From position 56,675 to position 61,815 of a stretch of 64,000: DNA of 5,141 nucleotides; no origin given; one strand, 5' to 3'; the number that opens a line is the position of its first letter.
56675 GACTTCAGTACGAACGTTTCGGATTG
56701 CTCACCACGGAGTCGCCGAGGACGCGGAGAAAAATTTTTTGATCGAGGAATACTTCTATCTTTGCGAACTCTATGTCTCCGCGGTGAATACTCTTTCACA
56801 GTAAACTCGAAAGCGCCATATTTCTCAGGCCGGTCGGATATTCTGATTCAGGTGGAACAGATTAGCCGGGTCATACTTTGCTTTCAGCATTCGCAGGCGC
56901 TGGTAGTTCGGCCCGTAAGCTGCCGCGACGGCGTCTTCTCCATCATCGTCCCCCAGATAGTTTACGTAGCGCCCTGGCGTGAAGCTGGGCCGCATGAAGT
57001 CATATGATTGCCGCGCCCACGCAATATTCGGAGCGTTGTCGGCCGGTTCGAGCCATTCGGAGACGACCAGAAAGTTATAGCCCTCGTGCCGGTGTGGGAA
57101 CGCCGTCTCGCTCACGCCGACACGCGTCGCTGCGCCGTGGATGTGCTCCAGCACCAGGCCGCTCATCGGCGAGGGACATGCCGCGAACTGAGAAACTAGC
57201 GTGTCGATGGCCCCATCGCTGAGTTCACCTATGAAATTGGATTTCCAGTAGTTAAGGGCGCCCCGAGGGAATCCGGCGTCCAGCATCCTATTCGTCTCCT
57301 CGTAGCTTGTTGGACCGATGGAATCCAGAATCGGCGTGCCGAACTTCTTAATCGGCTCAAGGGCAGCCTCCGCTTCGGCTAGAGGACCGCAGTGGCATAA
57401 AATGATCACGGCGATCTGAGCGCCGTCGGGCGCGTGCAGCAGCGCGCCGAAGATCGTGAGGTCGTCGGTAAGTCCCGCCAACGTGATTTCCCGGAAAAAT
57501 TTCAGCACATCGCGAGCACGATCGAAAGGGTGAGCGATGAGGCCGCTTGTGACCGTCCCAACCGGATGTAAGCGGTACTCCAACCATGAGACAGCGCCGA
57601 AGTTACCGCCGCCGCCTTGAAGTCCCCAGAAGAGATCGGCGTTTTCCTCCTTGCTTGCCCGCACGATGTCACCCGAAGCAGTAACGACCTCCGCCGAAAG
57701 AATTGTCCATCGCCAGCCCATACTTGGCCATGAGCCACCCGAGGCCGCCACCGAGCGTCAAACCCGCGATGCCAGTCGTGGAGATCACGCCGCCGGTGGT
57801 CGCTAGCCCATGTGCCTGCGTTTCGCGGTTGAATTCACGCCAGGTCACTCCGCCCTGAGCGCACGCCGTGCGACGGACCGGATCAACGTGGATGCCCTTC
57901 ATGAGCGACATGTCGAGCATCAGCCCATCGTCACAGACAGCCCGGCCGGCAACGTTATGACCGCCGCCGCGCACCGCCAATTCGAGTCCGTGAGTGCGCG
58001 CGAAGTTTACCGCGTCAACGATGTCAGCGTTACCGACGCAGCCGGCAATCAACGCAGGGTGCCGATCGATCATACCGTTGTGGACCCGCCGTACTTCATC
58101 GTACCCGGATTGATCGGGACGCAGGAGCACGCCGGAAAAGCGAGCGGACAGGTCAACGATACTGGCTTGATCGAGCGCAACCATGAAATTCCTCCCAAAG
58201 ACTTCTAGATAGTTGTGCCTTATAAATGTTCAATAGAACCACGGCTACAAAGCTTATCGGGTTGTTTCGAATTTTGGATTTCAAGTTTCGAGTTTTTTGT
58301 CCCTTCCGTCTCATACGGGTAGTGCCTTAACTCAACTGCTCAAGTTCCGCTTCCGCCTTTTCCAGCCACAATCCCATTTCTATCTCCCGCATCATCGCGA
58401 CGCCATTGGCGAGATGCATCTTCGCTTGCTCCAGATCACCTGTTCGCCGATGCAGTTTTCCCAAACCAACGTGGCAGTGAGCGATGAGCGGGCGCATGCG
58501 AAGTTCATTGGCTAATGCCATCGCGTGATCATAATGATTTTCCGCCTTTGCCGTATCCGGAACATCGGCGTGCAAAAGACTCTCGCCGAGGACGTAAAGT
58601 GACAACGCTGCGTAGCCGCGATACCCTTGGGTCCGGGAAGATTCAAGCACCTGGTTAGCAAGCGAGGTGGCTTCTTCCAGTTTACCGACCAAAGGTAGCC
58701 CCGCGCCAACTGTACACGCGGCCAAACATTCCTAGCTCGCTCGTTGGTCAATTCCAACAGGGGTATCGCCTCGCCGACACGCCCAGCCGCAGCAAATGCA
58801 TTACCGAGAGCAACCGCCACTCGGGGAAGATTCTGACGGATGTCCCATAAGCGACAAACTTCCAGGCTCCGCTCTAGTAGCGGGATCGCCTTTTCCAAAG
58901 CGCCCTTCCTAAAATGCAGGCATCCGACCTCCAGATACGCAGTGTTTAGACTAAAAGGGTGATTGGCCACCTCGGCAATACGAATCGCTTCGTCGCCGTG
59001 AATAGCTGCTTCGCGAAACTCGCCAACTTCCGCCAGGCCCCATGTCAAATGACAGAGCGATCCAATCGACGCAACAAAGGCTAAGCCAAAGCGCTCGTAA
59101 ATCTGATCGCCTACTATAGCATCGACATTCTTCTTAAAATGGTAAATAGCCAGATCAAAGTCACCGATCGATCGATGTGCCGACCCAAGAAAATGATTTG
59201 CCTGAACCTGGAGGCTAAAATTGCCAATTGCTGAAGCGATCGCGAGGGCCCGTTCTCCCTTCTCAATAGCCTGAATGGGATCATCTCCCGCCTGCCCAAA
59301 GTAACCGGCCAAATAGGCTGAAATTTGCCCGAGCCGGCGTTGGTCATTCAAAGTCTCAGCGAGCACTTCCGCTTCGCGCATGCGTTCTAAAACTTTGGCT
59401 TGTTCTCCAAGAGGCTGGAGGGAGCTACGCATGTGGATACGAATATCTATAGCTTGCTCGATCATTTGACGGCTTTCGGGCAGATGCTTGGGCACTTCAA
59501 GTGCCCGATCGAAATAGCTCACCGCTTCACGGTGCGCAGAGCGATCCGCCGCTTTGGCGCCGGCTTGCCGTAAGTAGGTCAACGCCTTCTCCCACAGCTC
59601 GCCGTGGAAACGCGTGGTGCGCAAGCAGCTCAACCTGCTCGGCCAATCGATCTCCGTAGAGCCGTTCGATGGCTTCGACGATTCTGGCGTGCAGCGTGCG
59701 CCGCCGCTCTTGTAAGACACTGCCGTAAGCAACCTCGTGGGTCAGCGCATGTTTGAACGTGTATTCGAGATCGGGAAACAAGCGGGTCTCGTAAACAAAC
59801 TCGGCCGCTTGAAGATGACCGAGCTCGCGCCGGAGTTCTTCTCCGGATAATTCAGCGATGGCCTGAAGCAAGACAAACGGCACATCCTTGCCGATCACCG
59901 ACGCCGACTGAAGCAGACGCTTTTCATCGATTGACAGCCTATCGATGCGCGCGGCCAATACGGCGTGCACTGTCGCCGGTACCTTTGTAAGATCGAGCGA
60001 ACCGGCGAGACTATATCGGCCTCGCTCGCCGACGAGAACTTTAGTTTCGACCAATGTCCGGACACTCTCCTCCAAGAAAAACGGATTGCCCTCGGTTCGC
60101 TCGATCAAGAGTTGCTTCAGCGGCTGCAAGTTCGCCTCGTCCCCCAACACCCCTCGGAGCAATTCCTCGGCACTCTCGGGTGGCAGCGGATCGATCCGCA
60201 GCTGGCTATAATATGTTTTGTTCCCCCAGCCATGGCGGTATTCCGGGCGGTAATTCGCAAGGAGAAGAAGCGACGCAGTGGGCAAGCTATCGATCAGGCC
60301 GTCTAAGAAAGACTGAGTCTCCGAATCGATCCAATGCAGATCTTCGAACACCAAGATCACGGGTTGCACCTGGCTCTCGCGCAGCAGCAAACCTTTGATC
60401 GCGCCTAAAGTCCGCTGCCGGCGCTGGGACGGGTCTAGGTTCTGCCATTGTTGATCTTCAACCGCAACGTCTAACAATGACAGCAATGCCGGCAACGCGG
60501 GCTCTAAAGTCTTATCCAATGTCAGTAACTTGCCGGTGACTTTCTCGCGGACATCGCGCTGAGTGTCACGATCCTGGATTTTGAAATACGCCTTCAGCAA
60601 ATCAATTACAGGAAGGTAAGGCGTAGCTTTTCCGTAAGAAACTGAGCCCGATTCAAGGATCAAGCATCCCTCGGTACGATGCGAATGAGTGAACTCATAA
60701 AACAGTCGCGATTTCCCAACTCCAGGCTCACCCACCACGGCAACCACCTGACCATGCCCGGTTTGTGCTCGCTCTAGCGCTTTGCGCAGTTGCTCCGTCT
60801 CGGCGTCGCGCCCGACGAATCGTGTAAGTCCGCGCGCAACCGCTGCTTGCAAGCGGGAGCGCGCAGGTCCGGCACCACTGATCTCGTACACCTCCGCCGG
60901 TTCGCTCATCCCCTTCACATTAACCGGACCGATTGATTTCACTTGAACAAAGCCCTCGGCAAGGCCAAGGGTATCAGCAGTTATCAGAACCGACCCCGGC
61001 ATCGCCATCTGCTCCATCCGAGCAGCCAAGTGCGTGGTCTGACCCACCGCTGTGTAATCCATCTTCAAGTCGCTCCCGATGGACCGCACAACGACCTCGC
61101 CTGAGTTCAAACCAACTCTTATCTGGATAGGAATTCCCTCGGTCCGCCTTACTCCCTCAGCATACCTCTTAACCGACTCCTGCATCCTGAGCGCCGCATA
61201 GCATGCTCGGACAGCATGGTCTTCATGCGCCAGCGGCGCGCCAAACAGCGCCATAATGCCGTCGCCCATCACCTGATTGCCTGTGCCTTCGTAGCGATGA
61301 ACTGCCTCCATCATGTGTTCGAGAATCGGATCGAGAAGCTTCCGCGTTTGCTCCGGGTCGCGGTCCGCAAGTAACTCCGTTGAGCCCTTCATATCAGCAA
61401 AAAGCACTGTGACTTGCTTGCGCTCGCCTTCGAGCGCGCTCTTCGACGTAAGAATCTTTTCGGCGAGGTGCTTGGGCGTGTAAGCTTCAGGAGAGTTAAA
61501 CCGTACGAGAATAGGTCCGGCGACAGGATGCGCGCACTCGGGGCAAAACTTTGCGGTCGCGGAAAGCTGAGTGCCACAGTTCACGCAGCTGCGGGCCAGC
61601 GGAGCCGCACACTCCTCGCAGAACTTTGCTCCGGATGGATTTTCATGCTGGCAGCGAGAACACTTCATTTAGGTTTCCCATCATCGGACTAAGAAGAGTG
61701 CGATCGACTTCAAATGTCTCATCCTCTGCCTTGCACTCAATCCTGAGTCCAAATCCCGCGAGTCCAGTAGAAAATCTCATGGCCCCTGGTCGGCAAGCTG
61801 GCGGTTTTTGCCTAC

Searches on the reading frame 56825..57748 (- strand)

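Call 40: search_protein_families(library=pfam, proteins=[window:56825-57748:-], max_evalue=0.0001)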
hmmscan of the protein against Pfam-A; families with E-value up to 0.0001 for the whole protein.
window:56825-57748:- (307 aa): 1 family
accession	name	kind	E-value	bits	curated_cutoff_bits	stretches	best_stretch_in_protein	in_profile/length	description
PF08031.17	BBE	-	2.9e-14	53.3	20.6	1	261-305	2-45/45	Berberine and berberine like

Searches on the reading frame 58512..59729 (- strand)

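Call 40: search_protein_families(library=pfam, proteins=[window:58512-59729:-], max_evalue=0.0001)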
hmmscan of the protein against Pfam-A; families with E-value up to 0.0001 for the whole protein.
window:58512-59729:- (405 aa): 7 families
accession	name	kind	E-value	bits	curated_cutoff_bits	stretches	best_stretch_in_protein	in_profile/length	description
PF13424.12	TPR_12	-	3e-15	56.6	30.1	1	262-326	3-69/77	Tetratricopeptide repeat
PF07719.23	TPR_2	-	7.3e-10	38.6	27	0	264-291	3-30/34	Tetratricopeptide repeat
PF13176.12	TPR_7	-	5.5e-09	35.9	27.9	0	179-200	3-24/36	Tetratricopeptide repeat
PF00515.34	TPR_1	-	5.7e-09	35.9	27.8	0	264-291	3-30/34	Tetratricopeptide repeat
PF17874.7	TPR_MalT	-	4.6e-07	29.9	45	1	150-333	16-192/336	MalT-like TPR region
PF13181.12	TPR_8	-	1.5e-06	28.3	25.7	0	264-291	3-30/34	Tetratricopeptide repeat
PF13374.12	TPR_10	-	5e-06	26.8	27.5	0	263-293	3-33/42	Tetratricopeptide repeat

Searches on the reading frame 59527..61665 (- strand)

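Call 40: search_protein_families(library=pfam, proteins=[window:59527-61665:-], max_evalue=0.0001)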
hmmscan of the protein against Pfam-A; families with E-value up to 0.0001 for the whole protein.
window:59527-61665:- (712 aa): 5 families
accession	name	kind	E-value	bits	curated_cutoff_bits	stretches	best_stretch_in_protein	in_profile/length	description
PF00211.25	Guanylate_cyc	-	3.1e-25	89.3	21.9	1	82-261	6-180/183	Adenylate and Guanylate cyclase catalytic domain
PF13191.12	AAA_16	-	8.6e-25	88.6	32.6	1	282-468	1-166/167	AAA ATPase domain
PF13240.11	Zn_Ribbon_1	-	3e-12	46.3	25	2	27-48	2-23/23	zinc-ribbon domain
PF12773.13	DZR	-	9.8e-12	45.3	27.3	1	2-44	1-44/45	Double zinc ribbon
PF13401.12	AAA_22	-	9.2e-05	23.2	27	0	304-450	4-100/130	AAA domain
